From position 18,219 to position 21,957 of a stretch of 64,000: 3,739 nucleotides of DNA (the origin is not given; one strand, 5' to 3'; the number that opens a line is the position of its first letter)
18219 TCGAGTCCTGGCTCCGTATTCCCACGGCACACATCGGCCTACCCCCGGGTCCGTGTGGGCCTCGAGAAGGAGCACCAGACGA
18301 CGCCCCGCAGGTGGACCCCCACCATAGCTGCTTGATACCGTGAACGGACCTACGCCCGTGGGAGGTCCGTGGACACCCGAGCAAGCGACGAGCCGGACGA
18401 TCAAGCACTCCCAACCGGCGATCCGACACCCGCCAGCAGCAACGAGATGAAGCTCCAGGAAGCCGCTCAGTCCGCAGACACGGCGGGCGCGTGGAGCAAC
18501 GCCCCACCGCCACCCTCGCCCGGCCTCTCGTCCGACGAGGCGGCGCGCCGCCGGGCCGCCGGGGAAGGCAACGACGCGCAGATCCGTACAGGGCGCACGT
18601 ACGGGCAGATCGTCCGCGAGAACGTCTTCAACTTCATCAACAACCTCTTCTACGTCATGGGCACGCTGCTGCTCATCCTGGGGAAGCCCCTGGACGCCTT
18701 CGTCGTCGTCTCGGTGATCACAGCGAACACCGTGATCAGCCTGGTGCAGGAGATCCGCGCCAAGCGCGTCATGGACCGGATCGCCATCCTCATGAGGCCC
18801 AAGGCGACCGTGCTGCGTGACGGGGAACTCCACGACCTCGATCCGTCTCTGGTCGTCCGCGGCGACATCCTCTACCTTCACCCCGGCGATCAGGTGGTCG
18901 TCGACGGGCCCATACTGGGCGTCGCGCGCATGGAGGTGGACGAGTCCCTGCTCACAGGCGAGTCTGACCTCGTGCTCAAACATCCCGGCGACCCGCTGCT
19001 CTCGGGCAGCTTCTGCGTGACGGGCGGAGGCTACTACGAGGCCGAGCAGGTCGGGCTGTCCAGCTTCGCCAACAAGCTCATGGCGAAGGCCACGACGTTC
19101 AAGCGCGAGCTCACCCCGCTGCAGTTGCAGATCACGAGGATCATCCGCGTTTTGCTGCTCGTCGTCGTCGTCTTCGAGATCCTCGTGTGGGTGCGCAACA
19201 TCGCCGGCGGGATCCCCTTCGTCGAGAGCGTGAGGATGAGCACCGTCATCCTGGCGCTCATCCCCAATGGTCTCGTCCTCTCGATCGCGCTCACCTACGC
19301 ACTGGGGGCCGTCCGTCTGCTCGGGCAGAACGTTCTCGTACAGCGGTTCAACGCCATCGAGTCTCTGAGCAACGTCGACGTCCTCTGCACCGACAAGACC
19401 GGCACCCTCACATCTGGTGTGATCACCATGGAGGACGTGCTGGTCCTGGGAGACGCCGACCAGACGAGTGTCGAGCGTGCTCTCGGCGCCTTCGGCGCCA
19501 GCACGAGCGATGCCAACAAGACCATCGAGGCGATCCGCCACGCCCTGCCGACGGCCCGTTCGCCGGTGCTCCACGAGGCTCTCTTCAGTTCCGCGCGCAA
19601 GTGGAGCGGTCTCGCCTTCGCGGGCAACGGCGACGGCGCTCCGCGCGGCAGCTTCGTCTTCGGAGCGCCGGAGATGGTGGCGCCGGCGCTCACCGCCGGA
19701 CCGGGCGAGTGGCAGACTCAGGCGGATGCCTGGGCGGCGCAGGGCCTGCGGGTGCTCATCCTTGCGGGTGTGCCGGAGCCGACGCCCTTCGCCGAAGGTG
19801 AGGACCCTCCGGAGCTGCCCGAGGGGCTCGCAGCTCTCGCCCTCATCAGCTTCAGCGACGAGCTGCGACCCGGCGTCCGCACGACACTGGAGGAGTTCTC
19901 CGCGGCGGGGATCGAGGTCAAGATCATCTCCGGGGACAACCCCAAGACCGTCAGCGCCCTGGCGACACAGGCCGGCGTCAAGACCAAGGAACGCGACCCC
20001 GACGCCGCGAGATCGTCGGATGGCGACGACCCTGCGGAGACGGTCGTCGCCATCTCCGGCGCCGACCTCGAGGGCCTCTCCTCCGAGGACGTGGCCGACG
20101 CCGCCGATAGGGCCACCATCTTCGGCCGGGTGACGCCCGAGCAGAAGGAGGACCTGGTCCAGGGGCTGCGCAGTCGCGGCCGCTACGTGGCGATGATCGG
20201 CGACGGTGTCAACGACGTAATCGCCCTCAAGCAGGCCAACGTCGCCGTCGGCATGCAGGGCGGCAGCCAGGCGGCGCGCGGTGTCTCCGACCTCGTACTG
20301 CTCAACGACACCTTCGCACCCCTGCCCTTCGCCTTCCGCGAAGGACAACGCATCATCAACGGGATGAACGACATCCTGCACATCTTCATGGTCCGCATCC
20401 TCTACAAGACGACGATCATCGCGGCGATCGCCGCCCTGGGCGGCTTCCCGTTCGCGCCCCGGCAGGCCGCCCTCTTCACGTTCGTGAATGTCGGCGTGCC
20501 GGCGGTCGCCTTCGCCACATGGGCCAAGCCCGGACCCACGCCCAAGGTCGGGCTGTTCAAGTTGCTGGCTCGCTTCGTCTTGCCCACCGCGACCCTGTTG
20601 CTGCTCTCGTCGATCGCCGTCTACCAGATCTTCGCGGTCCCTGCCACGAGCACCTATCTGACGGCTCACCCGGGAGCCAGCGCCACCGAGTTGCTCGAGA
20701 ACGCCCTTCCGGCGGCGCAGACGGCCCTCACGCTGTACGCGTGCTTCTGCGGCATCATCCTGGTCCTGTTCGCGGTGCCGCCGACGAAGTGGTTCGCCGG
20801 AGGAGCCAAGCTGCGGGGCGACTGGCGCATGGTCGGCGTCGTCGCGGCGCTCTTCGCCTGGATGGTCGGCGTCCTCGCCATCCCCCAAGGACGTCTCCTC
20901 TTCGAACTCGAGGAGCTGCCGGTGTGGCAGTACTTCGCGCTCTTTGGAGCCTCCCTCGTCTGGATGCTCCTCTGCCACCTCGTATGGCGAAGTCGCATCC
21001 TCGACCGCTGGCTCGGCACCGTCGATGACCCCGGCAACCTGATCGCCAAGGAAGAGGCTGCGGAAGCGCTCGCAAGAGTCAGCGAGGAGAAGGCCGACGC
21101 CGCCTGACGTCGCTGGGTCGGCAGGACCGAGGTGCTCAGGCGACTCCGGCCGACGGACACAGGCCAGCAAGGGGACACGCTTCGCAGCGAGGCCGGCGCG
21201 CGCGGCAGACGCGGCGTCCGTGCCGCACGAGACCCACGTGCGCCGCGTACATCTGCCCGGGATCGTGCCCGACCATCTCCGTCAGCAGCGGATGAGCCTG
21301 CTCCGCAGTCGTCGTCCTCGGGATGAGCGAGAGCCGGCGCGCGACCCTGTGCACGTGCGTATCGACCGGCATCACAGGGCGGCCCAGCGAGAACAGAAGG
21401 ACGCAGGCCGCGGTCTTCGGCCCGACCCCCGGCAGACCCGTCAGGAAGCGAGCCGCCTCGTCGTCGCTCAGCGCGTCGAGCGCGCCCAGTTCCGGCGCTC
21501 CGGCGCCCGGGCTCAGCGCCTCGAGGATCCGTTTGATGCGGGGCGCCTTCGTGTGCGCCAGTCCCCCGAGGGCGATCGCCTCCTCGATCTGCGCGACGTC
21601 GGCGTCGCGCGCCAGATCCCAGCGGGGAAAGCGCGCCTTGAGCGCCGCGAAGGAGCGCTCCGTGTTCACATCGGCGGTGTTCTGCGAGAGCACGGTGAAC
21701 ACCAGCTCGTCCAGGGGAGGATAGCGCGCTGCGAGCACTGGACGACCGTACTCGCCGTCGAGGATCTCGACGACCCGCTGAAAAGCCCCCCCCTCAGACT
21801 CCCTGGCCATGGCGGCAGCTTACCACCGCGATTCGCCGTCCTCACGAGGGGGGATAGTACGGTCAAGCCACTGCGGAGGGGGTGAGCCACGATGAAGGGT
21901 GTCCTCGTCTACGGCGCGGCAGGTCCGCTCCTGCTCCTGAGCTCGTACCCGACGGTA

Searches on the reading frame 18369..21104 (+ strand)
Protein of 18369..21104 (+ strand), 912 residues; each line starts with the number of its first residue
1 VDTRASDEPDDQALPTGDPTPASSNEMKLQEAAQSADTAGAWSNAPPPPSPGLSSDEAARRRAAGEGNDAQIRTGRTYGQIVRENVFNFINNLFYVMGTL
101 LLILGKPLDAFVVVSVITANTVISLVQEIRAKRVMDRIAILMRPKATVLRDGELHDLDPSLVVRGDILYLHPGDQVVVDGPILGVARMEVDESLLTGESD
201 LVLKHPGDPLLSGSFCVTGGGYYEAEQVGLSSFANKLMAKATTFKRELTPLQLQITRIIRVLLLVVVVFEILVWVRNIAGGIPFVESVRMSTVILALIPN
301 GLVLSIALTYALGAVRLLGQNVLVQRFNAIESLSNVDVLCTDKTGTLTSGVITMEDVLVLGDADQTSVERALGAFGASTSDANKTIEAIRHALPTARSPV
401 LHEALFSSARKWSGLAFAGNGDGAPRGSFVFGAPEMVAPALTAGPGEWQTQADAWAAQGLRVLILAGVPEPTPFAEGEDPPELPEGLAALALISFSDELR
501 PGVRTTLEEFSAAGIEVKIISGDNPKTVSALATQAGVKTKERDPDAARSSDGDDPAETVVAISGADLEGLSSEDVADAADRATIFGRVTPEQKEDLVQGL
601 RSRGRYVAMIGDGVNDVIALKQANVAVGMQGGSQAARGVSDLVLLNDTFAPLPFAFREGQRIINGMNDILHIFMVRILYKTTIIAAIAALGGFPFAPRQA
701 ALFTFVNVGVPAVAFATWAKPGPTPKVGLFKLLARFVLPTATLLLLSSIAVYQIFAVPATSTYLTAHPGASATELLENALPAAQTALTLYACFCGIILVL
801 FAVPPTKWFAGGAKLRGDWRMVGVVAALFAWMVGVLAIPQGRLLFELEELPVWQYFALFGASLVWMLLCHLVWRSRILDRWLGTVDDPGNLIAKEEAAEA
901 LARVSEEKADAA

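Call 45: search_protein_families(library=pfam, proteins=[window:18369-21104:+], max_evalue=0.000001)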
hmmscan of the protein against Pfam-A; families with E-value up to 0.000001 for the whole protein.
window:18369-21104:+ (912 aa): 2 families
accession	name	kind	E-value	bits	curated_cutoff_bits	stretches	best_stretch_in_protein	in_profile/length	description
PF00122.25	E1-E2_ATPase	-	1.1e-36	126.5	28.1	1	142-318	3-179/181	E1-E2 ATPase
PF00702.32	Hydrolase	-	1.1e-15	59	26.4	1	337-624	2-191/191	haloacid dehalogenase-like hydrolase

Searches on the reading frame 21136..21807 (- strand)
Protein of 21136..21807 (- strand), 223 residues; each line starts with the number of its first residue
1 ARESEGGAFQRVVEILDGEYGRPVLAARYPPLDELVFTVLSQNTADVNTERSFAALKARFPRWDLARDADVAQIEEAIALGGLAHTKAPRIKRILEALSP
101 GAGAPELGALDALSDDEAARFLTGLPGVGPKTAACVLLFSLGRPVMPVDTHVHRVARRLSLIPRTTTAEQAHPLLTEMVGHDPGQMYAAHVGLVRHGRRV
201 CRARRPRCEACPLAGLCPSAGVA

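Call 29: search_protein_families(library=pfam, proteins=[window:21136-21807:-], max_evalue=0.00001)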
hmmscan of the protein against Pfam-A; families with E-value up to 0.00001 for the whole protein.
window:21136-21807:- (223 aa): 1 family
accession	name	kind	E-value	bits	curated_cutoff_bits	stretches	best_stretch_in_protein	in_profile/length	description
PF00730.31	HhH-GPD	-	3e-14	53.7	26.2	1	38-177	3-104/108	HhH-GPD superfamily base excision DNA repair protein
